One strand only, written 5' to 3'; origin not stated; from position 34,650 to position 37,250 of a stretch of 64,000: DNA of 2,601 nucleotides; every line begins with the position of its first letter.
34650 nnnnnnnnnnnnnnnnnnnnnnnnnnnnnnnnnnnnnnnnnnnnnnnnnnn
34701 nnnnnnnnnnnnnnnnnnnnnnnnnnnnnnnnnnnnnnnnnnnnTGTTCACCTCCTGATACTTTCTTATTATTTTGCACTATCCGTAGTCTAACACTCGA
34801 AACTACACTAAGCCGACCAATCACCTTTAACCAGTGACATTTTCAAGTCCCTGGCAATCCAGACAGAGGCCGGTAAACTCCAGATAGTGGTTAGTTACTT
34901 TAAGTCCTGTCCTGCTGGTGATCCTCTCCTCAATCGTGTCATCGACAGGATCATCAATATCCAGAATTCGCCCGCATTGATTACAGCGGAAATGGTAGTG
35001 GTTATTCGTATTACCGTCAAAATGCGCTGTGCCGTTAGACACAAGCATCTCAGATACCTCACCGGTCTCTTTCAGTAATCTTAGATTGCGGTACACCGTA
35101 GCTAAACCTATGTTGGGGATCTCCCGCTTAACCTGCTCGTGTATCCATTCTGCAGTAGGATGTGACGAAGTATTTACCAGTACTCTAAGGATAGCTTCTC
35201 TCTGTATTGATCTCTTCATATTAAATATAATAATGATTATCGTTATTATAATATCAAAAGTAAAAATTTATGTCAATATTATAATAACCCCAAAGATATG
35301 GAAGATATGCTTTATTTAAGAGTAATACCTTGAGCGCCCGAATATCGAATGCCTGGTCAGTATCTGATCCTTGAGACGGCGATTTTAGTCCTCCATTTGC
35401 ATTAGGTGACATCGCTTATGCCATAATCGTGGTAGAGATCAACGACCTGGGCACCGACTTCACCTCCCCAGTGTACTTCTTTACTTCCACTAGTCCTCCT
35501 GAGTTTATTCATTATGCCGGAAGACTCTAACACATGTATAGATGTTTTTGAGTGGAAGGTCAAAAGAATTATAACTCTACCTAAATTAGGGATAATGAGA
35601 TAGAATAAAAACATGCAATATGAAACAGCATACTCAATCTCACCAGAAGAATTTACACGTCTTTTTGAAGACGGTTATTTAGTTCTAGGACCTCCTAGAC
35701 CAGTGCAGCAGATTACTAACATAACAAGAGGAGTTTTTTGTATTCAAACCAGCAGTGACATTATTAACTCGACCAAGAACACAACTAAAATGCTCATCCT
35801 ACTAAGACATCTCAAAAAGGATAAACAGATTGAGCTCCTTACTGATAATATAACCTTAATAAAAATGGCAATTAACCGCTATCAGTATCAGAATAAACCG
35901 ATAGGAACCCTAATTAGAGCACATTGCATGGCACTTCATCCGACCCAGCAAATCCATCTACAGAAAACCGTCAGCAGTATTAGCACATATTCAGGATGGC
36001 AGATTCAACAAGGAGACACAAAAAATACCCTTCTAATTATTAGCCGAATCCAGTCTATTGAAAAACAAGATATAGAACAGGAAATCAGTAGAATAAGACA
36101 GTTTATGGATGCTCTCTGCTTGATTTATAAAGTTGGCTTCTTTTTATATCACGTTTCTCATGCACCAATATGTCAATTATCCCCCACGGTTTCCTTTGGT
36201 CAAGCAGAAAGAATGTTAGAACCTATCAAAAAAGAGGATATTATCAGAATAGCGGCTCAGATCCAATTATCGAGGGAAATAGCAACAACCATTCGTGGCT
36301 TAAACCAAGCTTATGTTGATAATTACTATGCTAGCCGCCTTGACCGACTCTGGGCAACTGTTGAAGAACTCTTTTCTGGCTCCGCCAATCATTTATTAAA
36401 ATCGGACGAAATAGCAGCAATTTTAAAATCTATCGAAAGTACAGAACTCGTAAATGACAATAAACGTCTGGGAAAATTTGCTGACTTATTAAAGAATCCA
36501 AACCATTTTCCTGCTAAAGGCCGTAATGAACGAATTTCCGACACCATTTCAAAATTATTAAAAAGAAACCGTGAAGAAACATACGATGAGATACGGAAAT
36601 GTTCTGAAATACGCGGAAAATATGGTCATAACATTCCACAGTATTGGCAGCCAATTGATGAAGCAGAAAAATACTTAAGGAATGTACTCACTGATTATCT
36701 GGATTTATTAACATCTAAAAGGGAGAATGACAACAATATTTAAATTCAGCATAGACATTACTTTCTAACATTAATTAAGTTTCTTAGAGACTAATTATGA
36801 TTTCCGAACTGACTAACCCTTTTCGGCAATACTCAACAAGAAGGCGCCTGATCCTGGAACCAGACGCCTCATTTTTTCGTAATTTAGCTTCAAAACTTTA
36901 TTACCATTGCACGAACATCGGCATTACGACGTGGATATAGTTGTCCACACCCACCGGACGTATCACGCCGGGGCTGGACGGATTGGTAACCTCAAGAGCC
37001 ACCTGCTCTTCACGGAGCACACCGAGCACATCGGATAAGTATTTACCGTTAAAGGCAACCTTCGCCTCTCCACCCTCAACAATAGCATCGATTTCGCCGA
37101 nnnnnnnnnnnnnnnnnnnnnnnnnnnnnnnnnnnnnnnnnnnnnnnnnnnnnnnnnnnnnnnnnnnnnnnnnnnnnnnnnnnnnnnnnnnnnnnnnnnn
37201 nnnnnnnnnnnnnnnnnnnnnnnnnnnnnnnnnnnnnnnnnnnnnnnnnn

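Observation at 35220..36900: AT-rich single-gene island between perR and dnaN encoding an orphan protein with a C-terminal HEPN-like Rx4H motif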

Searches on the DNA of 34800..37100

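Call 69: search_rna_families(source=window, start=34800, end=37100, threshold=evalue, max_evalue=1)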
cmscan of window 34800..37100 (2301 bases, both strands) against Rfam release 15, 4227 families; matches with E-value up to 1: 2.
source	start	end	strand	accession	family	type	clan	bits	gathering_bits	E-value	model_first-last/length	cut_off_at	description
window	35419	35453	-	RF00498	EAV_LTH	Cis-reg; leader;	-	18.8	70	0.38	1-45/45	no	Equine arteritis virus leader TRS hairpin (LTH)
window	36090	36163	+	RF02150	MESTIT1_3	Gene; lncRNA;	-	18.1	60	0.86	26-99/99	no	MEST intronic transcript 1, antisense RNA conserved region 3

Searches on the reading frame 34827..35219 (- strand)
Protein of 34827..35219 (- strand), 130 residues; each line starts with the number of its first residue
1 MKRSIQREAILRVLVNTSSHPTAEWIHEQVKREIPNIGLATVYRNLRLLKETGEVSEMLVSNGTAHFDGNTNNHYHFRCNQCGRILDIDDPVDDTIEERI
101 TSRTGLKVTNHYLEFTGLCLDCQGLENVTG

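Call 50: search_protein_families(library=pfam, proteins=[window:34827-35219:-], max_evalue=0.00001)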
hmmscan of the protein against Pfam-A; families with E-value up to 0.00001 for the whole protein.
window:34827-35219:- (130 aa): 1 family
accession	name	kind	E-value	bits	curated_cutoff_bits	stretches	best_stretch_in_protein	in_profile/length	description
PF01475.25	FUR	-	1.6e-30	106.2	23.1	1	1-115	4-120/121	Ferric uptake regulator family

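Call 79: find_related_loci(query=window:34827-35219:-, collection=metagenome_contigs, flank=6000)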
Query window:34827-35219:- (130 aa) in metagenome_contigs; peptide patterns used: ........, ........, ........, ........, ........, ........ (x = any residue, [..] = any of these).
345 stretches matched a pattern; 4 encode a relative of the query (tblastn E <= 1e-3); 4 distinct loci.
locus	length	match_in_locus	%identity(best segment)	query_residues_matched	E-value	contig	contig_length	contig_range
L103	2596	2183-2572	95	1-130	1e-85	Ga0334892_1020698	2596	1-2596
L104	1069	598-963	64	2-123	1e-57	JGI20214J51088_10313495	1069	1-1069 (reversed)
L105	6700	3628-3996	54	1-123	6e-50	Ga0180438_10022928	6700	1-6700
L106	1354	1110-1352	56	2-82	6e-34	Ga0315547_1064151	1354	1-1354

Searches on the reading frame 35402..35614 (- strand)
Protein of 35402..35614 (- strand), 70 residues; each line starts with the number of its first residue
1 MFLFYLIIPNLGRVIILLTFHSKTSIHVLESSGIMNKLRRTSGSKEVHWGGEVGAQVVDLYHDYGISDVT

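Call 87: search_protein_families(library=pfam, proteins=[window:35402-35614:-], max_evalue=0.1)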
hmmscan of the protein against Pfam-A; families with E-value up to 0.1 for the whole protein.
window:35402-35614:- (70 aa): 0 families

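Call 89: find_homologous_proteins(query=window:35402-35614:-, max_evalue=0.01)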
Query window:35402-35614:-: no candidate shares three 5-residue words with the query. No homologue found.
